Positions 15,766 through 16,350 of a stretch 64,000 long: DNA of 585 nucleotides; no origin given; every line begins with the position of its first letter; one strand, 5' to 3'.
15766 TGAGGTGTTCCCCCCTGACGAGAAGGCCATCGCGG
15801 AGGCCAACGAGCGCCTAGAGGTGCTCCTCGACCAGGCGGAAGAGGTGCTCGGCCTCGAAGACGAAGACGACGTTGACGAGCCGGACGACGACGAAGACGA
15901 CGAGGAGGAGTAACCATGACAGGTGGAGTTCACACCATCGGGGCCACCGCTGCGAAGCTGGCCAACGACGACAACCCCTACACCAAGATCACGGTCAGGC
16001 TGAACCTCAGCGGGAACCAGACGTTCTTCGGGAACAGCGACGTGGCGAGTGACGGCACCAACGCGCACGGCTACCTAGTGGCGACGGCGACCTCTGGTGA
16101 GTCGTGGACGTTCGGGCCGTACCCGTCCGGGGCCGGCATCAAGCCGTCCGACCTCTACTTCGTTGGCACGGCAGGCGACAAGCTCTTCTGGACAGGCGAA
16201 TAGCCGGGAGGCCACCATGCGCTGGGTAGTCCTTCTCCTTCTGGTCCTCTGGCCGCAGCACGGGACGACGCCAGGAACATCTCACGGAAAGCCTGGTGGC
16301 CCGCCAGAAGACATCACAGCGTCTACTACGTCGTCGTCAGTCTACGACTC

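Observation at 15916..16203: Duplicated small gene family, each copy directly preceding a large carbohydrate-binding-like protein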

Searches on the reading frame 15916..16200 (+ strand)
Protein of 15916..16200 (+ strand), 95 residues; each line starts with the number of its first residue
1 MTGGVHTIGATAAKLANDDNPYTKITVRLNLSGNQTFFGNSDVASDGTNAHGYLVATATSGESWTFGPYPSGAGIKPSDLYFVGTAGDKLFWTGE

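Call 6: search_protein_families(library=pfam, proteins=[window:15916-16200:+], max_evalue=0.1)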
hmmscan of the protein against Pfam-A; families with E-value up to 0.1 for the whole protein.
window:15916-16200:+ (95 aa): 1 family
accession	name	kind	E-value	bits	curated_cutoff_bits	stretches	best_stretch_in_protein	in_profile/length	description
PF02369.22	Big_1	-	0.055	14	34.9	1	4-62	15-70/93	Bacterial Ig-like domain (group 1)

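Call 7: search_protein_families(library=phrogs, proteins=[window:15916-16200:+], max_evalue=0.1)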
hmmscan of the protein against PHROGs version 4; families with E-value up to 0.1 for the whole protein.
window:15916-16200:+ (95 aa): 0 families

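Call 13: find_homologous_proteins(query=A1, max_evalue=0.01)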
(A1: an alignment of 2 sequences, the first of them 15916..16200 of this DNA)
Query A1 (2 sequences) (95 aa, profile of the alignment): 2 proteins with E <= 0.01 among 16 candidates.
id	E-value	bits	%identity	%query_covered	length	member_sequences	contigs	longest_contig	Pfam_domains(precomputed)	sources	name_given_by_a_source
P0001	2.0e-47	177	100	100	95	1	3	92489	-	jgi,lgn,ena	-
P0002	5.2e-41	157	34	94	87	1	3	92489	-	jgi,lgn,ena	-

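Call 21: find_related_loci(query=A1, collection=viral_contigs, flank=6000)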
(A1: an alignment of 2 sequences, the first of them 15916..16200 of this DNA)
Query A1 (95 aa) in viral_contigs; peptide patterns used: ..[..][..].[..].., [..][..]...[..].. (x = any residue, [..] = any of these).
42 stretches matched a pattern; 1 encode a relative of the query (tblastn E <= 1e-3); 1 distinct loci.
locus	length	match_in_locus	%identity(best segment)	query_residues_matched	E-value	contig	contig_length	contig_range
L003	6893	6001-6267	47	1-94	7e-25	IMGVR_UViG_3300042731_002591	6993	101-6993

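Call 22: find_encoding_contigs(protein=P0001, flank=3000, max_places=6)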
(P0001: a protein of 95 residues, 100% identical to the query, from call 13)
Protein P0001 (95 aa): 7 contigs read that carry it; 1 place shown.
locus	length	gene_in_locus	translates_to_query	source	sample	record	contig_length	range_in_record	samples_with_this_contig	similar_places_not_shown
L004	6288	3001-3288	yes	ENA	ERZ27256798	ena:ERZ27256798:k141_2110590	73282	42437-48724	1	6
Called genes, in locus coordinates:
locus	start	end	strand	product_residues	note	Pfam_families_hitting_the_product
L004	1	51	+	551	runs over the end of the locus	-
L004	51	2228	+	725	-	-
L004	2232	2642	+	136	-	-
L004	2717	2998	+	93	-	-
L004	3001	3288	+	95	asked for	-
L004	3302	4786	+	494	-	PF13385:Laminin_G_3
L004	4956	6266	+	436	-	-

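Call 24: search_protein_representatives(alignment_id=A1)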
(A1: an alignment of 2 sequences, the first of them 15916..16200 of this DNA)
Query: 2 sequences, 103 profile positions. Proteins with E-value up to 0.001 (for the whole library): 44; up to 1e-10: 10; up to 1e-30: 0. The best 44 are listed.
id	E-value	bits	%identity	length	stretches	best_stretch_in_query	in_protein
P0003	3.6e-26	107.5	-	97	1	7-100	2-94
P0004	3.1e-20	88.4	-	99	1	3-100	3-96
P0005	3.7e-19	85.0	-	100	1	7-100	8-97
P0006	2.2e-16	76.1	-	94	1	9-101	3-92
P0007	3.1e-16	75.6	-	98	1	7-101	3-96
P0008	2.8e-15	72.5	-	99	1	5-100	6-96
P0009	1.5e-14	70.2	-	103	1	1-100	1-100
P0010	3.3e-14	69.1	-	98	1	5-100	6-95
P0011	4.1e-13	65.6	-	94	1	7-99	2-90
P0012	1.1e-12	64.3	-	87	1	8-100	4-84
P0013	6.4e-10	55.3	-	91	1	8-100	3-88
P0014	2.5e-09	53.4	-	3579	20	18-52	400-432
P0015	4.6e-09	52.6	-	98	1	8-100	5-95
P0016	7.5e-09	51.9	-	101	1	13-99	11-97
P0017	1.3e-08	51.1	-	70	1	29-100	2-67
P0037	5.4e-05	39.5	-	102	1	8-93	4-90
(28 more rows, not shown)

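Call 29: search_solved_structures(query=A2, max_evalue=10, show_alignments=2)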
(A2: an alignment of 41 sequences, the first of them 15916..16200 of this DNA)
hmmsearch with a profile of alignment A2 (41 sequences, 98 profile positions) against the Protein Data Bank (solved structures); distinct sequences matched with E-value up to 10: 3.
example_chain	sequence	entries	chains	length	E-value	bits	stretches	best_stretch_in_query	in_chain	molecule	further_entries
4r86_A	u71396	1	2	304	0.29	14.3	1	16-60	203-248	RND family aminoglycoside/multidrug efflux pump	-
7tgf_B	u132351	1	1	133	0.29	14.3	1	33-86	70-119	VHH camelid antibody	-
6wty_B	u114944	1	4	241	1.1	12.5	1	31-71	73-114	253245 Fab heavy chain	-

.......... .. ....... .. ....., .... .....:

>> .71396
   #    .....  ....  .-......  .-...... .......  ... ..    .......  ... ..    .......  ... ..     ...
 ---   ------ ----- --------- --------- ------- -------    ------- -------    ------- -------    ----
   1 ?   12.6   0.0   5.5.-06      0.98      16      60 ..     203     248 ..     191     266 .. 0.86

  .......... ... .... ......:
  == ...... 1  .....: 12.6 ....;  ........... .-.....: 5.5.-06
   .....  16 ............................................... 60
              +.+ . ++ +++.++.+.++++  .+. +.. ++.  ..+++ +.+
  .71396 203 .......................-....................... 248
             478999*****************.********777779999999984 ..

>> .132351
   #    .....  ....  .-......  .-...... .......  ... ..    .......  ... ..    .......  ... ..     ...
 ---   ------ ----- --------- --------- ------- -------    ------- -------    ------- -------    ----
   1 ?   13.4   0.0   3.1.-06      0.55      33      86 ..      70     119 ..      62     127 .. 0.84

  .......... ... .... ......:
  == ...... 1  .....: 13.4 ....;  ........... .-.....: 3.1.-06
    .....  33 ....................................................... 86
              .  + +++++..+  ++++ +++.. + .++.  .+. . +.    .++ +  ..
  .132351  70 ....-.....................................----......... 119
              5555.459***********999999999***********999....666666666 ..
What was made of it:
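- Closest known: Jelly-roll capsid cement proteins of podophages. Different: No sequence similarity to any PDB chain (call 29).
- Tried and rejected: PDB sequences, searched with the family profile, gave nothing (call 29).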

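Call 32: find_encoding_contigs(protein=P0003, flank=5000, max_places=3)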
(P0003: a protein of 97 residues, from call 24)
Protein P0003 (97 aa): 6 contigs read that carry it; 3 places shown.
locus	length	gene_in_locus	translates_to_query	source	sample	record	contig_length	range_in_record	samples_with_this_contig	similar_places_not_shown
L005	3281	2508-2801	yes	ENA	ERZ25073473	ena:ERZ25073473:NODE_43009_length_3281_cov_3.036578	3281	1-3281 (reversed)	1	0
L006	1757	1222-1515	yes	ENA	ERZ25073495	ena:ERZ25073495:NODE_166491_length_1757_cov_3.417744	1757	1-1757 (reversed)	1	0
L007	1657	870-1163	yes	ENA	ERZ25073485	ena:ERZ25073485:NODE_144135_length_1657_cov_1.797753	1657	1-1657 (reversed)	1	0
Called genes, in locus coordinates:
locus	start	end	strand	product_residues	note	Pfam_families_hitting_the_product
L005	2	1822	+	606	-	?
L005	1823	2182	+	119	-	-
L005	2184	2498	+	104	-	-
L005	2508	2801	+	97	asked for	-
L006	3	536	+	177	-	?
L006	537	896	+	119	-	-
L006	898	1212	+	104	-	-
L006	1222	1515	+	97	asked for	-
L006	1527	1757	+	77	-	?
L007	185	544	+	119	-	-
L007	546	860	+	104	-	-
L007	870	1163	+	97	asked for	-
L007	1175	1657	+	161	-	?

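Call 36: find_encoding_contigs(protein=P0004, flank=8000, max_places=3)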
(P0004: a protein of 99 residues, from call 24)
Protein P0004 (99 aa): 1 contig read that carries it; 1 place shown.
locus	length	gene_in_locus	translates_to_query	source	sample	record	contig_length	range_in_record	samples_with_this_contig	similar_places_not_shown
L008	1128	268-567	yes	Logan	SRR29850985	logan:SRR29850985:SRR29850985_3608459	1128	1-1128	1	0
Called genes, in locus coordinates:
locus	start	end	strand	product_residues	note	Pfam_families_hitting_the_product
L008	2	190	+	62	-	?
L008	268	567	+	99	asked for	-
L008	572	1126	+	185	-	?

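Call 37: find_encoding_contigs(protein=P0008, flank=8000, max_places=3)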
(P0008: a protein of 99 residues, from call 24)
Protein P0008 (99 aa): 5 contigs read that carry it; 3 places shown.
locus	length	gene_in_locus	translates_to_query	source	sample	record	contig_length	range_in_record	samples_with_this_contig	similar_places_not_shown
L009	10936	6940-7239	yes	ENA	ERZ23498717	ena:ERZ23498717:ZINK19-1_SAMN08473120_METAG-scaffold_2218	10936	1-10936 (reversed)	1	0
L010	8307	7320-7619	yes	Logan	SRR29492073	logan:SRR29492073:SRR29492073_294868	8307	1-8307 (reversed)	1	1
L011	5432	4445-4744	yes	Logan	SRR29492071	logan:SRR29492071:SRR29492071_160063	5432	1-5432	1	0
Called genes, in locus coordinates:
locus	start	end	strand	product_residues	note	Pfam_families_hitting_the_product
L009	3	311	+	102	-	?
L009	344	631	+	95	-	-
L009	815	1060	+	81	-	-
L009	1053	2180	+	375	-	-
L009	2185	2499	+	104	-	-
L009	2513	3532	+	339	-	-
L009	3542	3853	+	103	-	-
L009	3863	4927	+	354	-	-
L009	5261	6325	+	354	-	-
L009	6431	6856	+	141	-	-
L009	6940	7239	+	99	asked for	-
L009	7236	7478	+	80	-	-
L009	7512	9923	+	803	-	-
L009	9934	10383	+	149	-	-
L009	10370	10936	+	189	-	?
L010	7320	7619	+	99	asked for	-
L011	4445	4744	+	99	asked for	-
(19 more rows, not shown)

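Call 39: predict_structure(alignment_id=A3)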
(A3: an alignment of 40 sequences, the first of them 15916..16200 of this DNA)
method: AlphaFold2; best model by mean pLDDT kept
length: 95 residues; sequences in the alignment: 40
mean_pLDDT: 96.6   pTM: 0.86
mean pLDDT of the five models: 96.6, 96.2, 95.9, 95.6, 95.4
residues with pLDDT >= 90: 89; 70-90: 6; 50-70: 0; < 50: 0
segments of 3 or more residues with pLDDT < 50: none
pLDDT, mean of each block of 10 residues (from residue 1): 96 98 98 96 98 95 96 95 98 98
secondary structure, 60 per line:
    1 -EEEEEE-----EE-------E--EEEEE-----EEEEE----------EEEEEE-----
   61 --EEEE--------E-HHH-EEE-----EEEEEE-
elements in order: E2-7 E25-29 E35-39 E50-55 E63-66 E81-83 E89-94

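Call 47: find_encoding_contigs(protein=P0005, flank=8000, max_places=2)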
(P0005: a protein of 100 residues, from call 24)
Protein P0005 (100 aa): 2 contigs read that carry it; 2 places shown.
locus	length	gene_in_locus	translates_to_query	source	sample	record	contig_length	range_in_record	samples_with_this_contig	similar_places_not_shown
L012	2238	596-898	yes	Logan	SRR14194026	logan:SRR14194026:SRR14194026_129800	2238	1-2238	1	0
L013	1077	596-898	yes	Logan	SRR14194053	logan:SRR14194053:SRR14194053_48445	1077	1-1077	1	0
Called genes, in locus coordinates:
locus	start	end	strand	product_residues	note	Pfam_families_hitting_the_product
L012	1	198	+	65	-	?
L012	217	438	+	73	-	-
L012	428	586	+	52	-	-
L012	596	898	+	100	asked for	-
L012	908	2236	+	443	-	?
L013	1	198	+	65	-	?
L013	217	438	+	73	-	-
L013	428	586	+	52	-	-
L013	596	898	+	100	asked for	-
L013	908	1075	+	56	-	?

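Call 48: find_encoding_contigs(protein=P0007, flank=8000, max_places=2)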
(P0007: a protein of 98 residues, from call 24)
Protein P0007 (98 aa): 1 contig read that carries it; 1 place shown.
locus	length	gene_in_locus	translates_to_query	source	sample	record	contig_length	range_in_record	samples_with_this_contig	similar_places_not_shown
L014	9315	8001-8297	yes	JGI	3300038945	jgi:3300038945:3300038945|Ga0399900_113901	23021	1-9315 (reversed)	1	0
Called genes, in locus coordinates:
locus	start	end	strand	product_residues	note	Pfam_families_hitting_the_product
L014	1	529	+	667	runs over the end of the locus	-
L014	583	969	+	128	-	-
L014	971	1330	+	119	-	-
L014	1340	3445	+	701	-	-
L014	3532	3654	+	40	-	-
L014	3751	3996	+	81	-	-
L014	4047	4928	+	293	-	-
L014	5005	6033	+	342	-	-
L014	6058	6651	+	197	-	-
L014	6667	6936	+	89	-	-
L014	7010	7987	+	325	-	-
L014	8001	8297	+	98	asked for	-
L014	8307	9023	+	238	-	PF13385:Laminin_G_3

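Call 49: fold_search(model_id=the predicted structure, library=viral)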
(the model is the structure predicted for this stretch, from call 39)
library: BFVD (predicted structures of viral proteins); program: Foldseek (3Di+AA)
matches with E <= 10: 1345; with E <= 0.001: 6
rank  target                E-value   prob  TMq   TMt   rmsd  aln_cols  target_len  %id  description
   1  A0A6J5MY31            1.1e-04  1.00  0.73  0.29   2.3       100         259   21  Uncharacterized protein [uncultured Caudovirales phage]
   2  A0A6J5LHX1            2.3e-04  1.00  0.73  0.39   2.0        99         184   19  Uncharacterized protein [uncultured Caudovirales phage]
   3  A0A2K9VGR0            7.0e-04  1.00  0.60  0.63   3.3       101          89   23  (no name in the UniProt tables at hand)
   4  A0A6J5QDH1            7.4e-04  1.00  0.76  0.72   2.5       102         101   24  Uncharacterized protein [uncultured Caudovirales phage]
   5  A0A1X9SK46            7.8e-04  1.00  0.59  0.24   2.8        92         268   15  (no name in the UniProt tables at hand)
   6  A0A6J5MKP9            8.6e-04  1.00  0.58  0.58   3.9       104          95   15  Uncharacterized protein [uncultured Caudovirales phage]
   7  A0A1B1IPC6            1.1e-03  1.00  0.57  0.48   4.3       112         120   15  (no name in the UniProt tables at hand)
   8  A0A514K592            2.1e-03  1.00  0.70  0.51   2.4        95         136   15  Uncharacterized protein [Nitrosopumilus spindle-shaped virus]
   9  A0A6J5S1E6            2.4e-03  1.00  0.66  0.23   3.7       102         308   20  Uncharacterized protein [uncultured Caudovirales phage]
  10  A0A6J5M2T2            3.4e-03  1.00  0.74  0.33   2.5        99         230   18  Uncharacterized protein [uncultured Caudovirales phage]
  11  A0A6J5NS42            3.4e-03  1.00  0.59  0.60   3.4        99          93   10  Uncharacterized protein [uncultured Caudovirales phage]
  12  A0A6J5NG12            3.4e-03  1.00  0.57  0.58   3.7       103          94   16  Uncharacterized protein [uncultured Caudovirales phage]
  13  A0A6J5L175            3.4e-03  1.00  0.52  0.45   4.8       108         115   15  Uncharacterized protein [uncultured Caudovirales phage]
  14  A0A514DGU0            3.8e-03  1.00  0.73  0.74   1.8        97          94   16  Uncharacterized protein [Gordonia phage Bakery]
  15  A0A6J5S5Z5            4.0e-03  1.00  0.70  0.47   3.0        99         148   15  Uncharacterized protein [uncultured Caudovirales phage]
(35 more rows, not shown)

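Call 54: find_related_loci(query=A5, collection=metagenome_contigs, flank=8000)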
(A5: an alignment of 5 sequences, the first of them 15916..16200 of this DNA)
Query A5 (95 aa) in metagenome_contigs; peptide patterns used: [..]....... (x = any residue, [..] = any of these).
83 stretches matched a pattern; 4 encode a relative of the query (tblastn E <= 1e-3); 4 distinct loci.
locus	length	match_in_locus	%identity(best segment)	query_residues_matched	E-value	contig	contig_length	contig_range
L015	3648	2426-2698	51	1-94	3e-26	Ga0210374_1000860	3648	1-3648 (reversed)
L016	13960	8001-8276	46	1-94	6e-24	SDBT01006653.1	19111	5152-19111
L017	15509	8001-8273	44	1-94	7e-23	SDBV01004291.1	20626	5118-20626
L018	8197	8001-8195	45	1-68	2e-14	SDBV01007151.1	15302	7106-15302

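Call 58: search_protein_families(library=pfam, proteins=[L012:908-2236:+, L014:8307-9020:+, L017:7233-7964:+, L017:8295-9641:+, L016:8619-9473:+, L009:7512-9920:+], max_evalue=0.01)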
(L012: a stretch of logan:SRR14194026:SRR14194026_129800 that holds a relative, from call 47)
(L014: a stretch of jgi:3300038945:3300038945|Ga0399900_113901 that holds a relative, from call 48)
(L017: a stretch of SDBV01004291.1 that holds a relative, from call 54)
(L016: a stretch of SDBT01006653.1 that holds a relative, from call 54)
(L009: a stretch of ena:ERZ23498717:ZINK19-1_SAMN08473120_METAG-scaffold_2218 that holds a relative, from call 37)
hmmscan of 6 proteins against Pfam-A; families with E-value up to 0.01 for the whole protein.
L012:908-2236:+ (443 aa): 0 families

L014:8307-9020:+ (238 aa): 1 family
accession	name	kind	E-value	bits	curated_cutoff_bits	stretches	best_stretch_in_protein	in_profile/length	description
PF13385.13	Laminin_G_3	-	1.7e-13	51.4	27.6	1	83-227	4-150/151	Concanavalin A-like lectin/glucanases superfamily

L017:7233-7964:+ (244 aa): 1 family
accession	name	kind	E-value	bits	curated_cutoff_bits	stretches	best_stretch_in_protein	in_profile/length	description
PF13385.13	Laminin_G_3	-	1.4e-19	71.2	27.6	1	93-235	10-149/151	Concanavalin A-like lectin/glucanases superfamily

L017:8295-9641:+ (449 aa): 0 families

L016:8619-9473:+ (285 aa): 0 families

L009:7512-9920:+ (803 aa): 0 families

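Call 59: search_protein_families(library=phrogs, proteins=[L012:908-2236:+, L014:8307-9020:+, L017:7233-7964:+, L017:8295-9641:+, L016:8619-9473:+, L009:7512-9920:+], max_evalue=0.001)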
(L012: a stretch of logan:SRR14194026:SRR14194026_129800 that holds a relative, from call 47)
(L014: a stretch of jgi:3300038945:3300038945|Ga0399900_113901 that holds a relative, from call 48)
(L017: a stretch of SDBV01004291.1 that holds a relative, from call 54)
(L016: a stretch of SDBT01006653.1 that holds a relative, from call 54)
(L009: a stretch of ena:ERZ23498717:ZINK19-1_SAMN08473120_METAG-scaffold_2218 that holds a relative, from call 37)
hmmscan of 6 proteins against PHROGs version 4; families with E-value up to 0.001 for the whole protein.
L012:908-2236:+ (443 aa): 0 families

L014:8307-9020:+ (238 aa): 1 family
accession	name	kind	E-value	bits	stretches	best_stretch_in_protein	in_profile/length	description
phrog_4390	-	unknown function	7.5e-05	23.4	1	129-231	127-239/253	-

L017:7233-7964:+ (244 aa): 2 families
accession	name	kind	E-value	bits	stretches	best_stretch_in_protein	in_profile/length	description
phrog_18503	-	unknown function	2.4e-18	66.9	1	36-239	501-706/844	-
phrog_8510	-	head and packaging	2.3e-08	33.2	1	87-234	738-891/1348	virion structural protein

L017:8295-9641:+ (449 aa): 0 families

L016:8619-9473:+ (285 aa): 0 families

L009:7512-9920:+ (803 aa): 0 families

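Call 69: find_homologous_proteins(query=A3, max_evalue=0.001)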
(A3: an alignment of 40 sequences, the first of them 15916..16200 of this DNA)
Query A3 (40 sequences) (95 aa, profile of the alignment): 80 proteins with E <= 0.001 among 1178 candidates.
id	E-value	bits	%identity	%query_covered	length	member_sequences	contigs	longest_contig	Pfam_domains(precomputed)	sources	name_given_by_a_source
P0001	9.2e-28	114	100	100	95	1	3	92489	-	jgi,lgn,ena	-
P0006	3.4e-24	102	46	99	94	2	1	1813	-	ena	-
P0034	1.4e-20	91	28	86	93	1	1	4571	-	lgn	-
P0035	9.4e-20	88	30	93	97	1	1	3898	-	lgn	-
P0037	1.6e-19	87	35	86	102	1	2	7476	-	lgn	-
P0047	1.3e-18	85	29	88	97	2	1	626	-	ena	-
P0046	7.0e-18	82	25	94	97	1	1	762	-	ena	-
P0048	8.6e-18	82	31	61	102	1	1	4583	-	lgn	-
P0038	2.6e-17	80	31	86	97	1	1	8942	-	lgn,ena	-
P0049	2.1e-16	77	27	86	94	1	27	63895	-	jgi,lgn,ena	jgi:hypothetical protein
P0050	3.0e-16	77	35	86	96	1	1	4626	-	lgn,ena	-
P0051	9.0e-16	75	35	86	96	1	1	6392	-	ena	-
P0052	1.6e-15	75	34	58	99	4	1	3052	-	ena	-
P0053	3.1e-15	74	28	86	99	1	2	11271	-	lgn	-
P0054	5.8e-14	70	31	88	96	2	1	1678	-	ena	-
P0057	5.9e-13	66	28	83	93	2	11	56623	-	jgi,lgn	jgi:hypothetical protein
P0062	4.7e-12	64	35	93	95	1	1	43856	-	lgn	-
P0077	5.4e-10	57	30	86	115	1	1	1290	-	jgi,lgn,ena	-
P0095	1.4e-7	49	26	88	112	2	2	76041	-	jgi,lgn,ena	jgi:hypothetical protein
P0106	5.7e-6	44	-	-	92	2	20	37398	-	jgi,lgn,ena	jgi:hypothetical protein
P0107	1.4e-5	43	31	38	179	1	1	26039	-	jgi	jgi:hypothetical protein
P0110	6.8e-5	41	27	40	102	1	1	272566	-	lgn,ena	-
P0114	1.9e-4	39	-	-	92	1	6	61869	-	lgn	-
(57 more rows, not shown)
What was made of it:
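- Family: 39 standalone small hits in an exhaustive HMMER search (call 24) and 80 in the word-indexed search (call 69).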
